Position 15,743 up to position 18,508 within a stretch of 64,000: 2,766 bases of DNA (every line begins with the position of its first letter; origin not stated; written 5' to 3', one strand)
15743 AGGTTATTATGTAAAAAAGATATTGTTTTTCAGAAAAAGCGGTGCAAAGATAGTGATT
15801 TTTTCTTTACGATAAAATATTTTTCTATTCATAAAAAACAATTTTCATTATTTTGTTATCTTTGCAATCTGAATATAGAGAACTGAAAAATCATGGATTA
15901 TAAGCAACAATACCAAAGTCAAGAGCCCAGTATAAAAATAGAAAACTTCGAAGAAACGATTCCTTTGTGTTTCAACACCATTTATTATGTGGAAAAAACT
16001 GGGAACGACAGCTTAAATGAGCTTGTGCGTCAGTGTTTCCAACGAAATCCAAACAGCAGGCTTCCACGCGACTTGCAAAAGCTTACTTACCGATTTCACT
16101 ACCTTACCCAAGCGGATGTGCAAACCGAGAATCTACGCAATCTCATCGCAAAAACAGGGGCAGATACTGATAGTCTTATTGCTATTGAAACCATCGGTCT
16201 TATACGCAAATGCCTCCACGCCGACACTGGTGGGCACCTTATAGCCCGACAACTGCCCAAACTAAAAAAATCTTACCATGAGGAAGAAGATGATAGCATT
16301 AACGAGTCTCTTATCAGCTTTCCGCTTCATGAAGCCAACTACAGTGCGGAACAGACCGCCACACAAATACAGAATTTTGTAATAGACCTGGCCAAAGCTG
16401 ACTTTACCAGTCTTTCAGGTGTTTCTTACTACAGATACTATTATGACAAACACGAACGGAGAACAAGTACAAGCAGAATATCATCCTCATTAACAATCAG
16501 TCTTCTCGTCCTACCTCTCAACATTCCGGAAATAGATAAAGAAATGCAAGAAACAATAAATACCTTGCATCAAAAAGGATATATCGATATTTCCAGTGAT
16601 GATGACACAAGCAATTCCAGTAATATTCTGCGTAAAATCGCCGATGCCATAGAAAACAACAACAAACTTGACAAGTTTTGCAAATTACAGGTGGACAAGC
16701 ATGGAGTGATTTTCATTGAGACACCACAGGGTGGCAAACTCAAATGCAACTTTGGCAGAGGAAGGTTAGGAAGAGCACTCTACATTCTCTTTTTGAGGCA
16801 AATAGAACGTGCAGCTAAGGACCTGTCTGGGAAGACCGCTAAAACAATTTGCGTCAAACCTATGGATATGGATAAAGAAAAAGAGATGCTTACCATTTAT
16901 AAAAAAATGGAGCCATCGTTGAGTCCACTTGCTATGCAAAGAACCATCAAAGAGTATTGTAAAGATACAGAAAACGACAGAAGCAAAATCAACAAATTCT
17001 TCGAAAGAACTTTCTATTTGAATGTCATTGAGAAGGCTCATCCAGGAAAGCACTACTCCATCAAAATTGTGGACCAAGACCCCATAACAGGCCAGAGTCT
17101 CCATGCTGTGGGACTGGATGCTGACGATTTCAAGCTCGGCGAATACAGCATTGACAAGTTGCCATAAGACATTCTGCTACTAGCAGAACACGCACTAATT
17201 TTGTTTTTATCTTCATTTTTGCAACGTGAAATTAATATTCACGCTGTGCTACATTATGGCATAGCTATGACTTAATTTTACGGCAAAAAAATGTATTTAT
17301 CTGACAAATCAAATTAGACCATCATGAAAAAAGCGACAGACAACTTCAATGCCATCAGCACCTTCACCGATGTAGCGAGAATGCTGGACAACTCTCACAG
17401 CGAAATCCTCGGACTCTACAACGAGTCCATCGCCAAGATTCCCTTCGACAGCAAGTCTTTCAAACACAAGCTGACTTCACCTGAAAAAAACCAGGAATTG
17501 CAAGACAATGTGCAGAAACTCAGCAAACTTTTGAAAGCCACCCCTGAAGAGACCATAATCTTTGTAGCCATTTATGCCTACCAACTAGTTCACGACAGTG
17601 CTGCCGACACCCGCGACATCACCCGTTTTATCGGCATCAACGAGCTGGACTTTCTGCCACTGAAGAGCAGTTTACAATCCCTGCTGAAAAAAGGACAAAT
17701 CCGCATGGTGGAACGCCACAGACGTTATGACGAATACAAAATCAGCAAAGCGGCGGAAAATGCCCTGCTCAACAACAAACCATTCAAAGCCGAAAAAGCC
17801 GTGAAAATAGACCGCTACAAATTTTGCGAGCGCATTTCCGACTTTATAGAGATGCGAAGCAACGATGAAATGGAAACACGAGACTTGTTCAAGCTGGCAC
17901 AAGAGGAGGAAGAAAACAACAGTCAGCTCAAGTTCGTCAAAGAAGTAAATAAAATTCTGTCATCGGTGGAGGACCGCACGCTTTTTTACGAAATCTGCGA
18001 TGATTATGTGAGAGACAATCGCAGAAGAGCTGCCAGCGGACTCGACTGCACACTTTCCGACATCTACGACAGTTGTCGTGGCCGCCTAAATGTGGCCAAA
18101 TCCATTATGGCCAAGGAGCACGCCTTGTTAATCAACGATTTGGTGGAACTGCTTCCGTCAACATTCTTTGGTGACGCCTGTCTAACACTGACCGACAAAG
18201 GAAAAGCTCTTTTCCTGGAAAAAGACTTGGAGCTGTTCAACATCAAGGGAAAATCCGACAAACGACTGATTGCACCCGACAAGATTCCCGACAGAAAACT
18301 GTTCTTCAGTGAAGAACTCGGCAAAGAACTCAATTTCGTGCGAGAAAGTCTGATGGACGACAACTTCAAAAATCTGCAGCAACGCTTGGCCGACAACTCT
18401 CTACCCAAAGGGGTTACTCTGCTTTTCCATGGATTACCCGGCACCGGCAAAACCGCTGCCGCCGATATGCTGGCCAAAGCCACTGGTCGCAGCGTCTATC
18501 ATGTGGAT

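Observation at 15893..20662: Co-oriented four-gene cassette (orphan 424-aa protein, wHTH-AAA+ ATPase, 116-aa protein, PD-(D/E)xK-like protein) between housekeeping genes: candidate uncharacterised conflict system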

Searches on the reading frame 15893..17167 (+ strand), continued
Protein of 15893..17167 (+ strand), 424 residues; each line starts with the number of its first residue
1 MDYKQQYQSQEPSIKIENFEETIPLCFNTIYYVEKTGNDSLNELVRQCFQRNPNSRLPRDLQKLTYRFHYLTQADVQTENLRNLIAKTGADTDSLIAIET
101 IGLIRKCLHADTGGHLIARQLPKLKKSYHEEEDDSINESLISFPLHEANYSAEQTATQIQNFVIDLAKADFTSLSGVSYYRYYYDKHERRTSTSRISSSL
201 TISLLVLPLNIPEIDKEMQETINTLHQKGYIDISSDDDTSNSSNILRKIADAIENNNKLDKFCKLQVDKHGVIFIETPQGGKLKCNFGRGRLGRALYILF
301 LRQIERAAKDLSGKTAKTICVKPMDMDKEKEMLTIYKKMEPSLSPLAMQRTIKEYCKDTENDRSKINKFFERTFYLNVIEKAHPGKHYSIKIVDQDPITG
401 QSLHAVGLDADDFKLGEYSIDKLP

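Call 110: search_protein_families(library=padloc, proteins=[L195:1592-2419:+, L195:2756-3229:+, L195:3360-4031:+, L195:4131-5531:+], max_evalue=0.001)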
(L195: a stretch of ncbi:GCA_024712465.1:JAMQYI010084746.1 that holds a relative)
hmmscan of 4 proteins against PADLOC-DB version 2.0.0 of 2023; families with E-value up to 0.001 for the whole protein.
L195:1592-2419:+ (275 aa): 0 families

L195:2756-3229:+ (157 aa): 0 families

L195:3360-4031:+ (223 aa): 0 families

L195:4131-5531:+ (466 aa): 3 families
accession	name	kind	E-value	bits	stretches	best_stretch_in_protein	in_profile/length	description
PDLC04972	PDC-S26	-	8.8e-14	49.6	2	37-167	22-132/397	-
PDLC04977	PDC-S26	-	4.1e-12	43.9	2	38-170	22-136/400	-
PDLC04971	PDC-S26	-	3e-07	27.6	1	45-189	33-166/415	-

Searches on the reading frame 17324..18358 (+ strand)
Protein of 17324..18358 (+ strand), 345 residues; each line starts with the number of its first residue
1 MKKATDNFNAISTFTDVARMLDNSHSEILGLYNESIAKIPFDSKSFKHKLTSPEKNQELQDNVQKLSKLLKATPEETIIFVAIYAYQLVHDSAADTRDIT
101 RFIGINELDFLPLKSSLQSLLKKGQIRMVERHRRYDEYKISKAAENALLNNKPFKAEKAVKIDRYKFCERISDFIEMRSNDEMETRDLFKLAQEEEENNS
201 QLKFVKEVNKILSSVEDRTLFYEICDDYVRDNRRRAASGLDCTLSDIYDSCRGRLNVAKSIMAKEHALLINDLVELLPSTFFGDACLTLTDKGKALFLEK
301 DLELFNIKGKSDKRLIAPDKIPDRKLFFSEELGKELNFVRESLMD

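Call 79: search_solved_structures(query=A4, max_evalue=10, show_alignments=2)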
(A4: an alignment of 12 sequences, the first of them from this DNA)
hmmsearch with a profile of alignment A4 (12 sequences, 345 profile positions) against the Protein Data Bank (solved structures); distinct sequences matched with E-value up to 10: 0.
